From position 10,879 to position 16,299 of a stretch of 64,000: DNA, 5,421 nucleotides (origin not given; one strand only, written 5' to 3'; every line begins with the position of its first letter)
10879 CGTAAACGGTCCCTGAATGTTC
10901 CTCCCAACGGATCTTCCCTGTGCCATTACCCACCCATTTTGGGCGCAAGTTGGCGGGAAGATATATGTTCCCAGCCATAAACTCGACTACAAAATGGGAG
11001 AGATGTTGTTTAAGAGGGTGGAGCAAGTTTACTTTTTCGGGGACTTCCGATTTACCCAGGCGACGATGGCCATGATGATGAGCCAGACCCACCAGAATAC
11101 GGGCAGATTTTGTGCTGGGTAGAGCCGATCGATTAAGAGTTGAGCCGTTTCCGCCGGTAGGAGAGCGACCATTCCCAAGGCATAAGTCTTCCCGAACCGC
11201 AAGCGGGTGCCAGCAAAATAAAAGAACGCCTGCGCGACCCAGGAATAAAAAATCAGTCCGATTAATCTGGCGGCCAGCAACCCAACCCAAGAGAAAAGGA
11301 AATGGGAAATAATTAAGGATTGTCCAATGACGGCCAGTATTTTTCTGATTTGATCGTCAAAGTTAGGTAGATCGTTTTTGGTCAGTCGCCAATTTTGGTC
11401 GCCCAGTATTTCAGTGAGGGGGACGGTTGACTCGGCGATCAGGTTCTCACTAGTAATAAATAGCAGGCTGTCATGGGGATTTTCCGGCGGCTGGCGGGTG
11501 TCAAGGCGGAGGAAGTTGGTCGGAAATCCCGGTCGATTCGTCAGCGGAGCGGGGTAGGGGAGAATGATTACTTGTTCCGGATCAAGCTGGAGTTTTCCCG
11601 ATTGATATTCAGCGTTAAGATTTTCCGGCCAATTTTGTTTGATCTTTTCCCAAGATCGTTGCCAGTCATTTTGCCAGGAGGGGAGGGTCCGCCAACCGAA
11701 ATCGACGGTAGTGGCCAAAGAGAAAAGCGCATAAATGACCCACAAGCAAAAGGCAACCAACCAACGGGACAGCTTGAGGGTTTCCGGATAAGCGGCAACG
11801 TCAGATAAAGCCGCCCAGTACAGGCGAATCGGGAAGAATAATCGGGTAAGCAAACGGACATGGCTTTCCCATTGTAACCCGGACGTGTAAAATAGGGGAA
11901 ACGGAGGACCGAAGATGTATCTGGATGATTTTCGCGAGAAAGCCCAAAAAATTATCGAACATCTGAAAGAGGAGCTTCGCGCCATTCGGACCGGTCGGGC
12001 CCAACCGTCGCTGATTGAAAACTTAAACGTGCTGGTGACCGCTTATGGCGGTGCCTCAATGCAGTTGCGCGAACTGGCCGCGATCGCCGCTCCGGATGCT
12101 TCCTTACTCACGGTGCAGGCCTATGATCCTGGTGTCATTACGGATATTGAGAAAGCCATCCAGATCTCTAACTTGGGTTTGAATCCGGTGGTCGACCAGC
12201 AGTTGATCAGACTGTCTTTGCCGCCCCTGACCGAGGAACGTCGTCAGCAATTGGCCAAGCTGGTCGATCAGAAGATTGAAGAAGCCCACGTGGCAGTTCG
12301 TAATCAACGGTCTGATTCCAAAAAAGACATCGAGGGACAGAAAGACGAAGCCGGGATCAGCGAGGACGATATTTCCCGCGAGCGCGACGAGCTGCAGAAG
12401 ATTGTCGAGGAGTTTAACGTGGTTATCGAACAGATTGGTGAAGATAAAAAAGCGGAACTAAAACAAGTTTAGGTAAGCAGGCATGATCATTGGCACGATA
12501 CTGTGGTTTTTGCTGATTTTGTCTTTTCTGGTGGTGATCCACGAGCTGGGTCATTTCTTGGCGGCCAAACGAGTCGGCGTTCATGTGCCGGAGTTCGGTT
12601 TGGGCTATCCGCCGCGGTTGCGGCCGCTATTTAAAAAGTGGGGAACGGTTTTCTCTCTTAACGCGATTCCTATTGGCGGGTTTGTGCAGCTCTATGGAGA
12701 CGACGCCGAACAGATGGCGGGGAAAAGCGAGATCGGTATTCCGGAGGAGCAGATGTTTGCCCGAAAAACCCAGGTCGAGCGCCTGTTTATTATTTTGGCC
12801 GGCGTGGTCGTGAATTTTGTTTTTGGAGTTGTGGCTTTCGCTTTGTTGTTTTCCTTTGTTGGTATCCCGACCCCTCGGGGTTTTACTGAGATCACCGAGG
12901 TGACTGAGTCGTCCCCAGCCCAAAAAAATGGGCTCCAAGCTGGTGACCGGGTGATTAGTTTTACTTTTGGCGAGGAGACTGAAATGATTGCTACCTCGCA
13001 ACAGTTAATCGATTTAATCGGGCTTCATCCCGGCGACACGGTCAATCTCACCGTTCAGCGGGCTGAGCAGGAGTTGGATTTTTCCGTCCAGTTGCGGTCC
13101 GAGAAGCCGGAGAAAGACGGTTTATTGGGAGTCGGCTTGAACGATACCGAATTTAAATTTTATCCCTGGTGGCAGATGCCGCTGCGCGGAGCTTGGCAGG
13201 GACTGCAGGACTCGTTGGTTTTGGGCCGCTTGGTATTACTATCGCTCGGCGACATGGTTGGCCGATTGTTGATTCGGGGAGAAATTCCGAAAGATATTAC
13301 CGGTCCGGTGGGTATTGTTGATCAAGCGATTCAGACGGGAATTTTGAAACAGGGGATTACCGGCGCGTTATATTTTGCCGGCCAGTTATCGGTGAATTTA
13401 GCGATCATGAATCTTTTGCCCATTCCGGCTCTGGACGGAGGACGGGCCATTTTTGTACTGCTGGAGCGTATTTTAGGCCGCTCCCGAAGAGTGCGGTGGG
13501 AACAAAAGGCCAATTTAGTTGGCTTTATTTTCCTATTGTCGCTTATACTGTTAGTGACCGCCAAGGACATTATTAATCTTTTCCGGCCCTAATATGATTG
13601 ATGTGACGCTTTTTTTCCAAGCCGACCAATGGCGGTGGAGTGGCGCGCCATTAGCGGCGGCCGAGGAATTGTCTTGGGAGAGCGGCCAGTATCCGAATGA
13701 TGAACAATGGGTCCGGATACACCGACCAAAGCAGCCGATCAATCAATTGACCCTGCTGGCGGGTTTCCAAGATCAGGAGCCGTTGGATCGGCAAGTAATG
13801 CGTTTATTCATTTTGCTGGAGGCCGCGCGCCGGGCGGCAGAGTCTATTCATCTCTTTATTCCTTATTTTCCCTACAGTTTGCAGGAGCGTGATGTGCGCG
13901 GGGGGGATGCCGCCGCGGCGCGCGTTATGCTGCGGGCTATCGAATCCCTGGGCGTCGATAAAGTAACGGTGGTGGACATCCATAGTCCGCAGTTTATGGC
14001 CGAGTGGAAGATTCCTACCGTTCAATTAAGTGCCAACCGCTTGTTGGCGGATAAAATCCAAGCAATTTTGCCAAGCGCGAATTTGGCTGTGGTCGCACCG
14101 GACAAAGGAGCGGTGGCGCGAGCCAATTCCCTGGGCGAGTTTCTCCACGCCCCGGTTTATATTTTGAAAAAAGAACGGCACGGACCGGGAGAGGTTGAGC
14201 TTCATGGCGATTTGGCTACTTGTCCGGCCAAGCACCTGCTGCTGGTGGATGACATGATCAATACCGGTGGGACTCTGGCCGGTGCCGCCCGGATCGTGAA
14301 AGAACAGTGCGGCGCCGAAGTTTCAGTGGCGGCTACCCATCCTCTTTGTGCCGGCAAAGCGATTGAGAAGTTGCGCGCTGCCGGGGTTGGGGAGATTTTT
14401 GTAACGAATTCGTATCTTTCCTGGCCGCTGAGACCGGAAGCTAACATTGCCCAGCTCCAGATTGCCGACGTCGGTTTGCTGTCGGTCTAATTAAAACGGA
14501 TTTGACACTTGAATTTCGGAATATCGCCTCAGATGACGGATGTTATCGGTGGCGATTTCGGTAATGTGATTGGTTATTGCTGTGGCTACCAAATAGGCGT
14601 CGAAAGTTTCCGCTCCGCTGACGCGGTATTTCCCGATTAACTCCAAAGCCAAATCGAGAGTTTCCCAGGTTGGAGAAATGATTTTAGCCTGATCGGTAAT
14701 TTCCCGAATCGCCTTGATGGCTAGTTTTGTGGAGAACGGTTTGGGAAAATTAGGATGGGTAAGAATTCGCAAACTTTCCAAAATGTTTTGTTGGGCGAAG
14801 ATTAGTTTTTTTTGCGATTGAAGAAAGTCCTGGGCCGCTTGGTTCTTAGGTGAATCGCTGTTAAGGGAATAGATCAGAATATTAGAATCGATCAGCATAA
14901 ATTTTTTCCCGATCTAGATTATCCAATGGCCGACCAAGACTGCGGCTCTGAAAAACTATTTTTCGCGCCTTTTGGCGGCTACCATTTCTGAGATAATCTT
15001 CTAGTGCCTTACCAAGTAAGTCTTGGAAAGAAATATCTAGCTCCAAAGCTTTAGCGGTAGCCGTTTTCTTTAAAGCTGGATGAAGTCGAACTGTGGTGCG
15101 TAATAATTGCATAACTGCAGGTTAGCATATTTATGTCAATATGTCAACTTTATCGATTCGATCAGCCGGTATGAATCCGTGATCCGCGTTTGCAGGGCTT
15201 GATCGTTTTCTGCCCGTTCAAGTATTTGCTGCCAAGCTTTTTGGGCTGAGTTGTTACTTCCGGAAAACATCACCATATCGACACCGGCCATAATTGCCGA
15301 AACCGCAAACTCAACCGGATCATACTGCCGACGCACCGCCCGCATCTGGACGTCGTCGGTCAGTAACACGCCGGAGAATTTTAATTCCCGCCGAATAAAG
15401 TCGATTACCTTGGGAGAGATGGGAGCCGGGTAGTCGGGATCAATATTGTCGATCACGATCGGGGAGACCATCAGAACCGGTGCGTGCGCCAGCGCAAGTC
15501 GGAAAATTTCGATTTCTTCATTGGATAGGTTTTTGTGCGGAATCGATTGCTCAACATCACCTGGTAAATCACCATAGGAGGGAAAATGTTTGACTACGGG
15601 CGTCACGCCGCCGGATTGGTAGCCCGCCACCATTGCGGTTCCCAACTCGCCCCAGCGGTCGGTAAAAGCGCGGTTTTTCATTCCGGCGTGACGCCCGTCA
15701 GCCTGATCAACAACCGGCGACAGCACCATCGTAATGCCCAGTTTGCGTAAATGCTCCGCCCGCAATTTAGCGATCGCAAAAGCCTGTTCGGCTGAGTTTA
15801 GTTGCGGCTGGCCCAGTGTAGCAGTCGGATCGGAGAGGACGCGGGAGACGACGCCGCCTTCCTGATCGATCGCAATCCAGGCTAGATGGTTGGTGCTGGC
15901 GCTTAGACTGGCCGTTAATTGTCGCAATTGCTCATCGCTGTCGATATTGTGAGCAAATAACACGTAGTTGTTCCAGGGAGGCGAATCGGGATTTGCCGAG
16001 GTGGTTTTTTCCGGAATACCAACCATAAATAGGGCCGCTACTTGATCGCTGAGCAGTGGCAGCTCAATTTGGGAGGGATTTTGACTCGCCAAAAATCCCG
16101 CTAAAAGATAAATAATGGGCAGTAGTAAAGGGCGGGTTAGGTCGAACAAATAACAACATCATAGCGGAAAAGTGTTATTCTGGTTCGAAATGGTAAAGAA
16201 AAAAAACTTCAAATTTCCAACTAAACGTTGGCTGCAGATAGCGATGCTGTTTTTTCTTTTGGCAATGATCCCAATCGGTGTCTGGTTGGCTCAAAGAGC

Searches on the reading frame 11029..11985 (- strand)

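Call 70: search_protein_families(library=pfam, proteins=[window:11029-11985:-], max_evalue=0.001)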
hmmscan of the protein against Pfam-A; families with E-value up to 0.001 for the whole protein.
window:11029-11985:- (318 aa): 1 family
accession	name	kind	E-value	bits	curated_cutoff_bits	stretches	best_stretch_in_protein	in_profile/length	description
PF06691.16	DUF1189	-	2.2e-07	31.1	28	1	57-310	5-241/244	Protein of unknown function (DUF1189)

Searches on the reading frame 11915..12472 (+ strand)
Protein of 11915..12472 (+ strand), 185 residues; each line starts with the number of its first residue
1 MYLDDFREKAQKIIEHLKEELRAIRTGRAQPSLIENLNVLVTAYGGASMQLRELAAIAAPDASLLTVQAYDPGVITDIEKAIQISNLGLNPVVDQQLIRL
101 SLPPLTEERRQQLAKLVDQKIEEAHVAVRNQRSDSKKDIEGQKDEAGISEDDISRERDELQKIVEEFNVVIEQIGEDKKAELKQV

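Call 70: search_protein_families(library=pfam, proteins=[window:11915-12472:+], max_evalue=0.001)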
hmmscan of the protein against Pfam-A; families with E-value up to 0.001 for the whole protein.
window:11915-12472:+ (185 aa): 1 family
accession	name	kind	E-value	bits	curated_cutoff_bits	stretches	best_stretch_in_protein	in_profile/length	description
PF01765.24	RRF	-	8.2e-49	166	29.7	1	17-182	1-163/164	Ribosome recycling factor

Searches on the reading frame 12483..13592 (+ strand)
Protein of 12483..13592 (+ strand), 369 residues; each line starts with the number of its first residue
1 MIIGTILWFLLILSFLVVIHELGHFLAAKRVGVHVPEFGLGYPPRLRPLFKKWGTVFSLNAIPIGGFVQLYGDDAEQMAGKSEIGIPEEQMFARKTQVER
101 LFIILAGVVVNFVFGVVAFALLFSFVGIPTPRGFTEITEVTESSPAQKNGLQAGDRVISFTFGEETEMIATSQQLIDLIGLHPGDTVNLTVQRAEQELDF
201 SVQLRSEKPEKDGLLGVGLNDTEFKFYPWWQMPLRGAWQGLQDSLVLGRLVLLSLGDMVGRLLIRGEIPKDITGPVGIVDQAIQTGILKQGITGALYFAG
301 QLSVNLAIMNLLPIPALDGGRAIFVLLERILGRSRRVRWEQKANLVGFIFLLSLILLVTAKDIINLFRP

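Call 70: search_protein_families(library=pfam, proteins=[window:12483-13592:+], max_evalue=0.001)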
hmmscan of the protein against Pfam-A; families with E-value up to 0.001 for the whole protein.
window:12483-13592:+ (369 aa): 3 families
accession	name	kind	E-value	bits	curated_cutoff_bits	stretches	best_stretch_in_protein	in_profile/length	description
PF02163.28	Peptidase_M50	-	2.8e-49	167.9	27.2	1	9-354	2-221/221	Peptidase family M50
PF13180.12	PDZ_2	-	6.2e-09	36.5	27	1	137-204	16-80/80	PDZ domain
PF17820.7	PDZ_6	-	8e-05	22.7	27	1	137-193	2-54/54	PDZ domain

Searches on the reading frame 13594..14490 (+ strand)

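Call 70: search_protein_families(library=pfam, proteins=[window:13594-14490:+], max_evalue=0.001)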
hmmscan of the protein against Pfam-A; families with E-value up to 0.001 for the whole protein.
window:13594-14490:+ (298 aa): 3 families
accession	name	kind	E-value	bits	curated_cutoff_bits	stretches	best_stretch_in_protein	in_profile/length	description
PF00156.33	Pribosyltran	-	6.4e-13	48.7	26.3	1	146-249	14-124/158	Phosphoribosyl transferase domain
PF13793.12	Pribosyltran_N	-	1.6e-08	34.9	25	1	61-120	57-117/117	N-terminal domain of ribose phosphate pyrophosphokinase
PF14572.12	Pribosyl_synth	-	5e-08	33.6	27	1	213-273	84-144/184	Phosphoribosyl synthetase-associated domain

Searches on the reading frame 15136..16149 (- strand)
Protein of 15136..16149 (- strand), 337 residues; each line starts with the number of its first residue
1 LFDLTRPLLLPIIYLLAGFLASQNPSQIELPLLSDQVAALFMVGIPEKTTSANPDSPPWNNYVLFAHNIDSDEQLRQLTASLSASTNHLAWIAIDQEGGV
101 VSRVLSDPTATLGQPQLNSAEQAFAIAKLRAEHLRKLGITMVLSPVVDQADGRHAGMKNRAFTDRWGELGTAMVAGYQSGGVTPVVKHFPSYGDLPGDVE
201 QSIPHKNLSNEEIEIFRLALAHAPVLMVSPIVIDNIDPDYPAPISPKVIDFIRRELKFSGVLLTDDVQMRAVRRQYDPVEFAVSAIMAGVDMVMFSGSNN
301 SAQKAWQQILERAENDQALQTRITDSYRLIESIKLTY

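Call 70: search_protein_families(library=pfam, proteins=[window:15136-16149:-], max_evalue=0.001)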
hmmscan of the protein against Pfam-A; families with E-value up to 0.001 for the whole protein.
window:15136-16149:- (337 aa): 1 family
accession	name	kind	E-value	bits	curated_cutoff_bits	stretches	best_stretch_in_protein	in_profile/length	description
PF00933.27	Glyco_hydro_3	-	1.6e-36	126.8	27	1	63-328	33-311/316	Glycosyl hydrolase family 3 N terminal domain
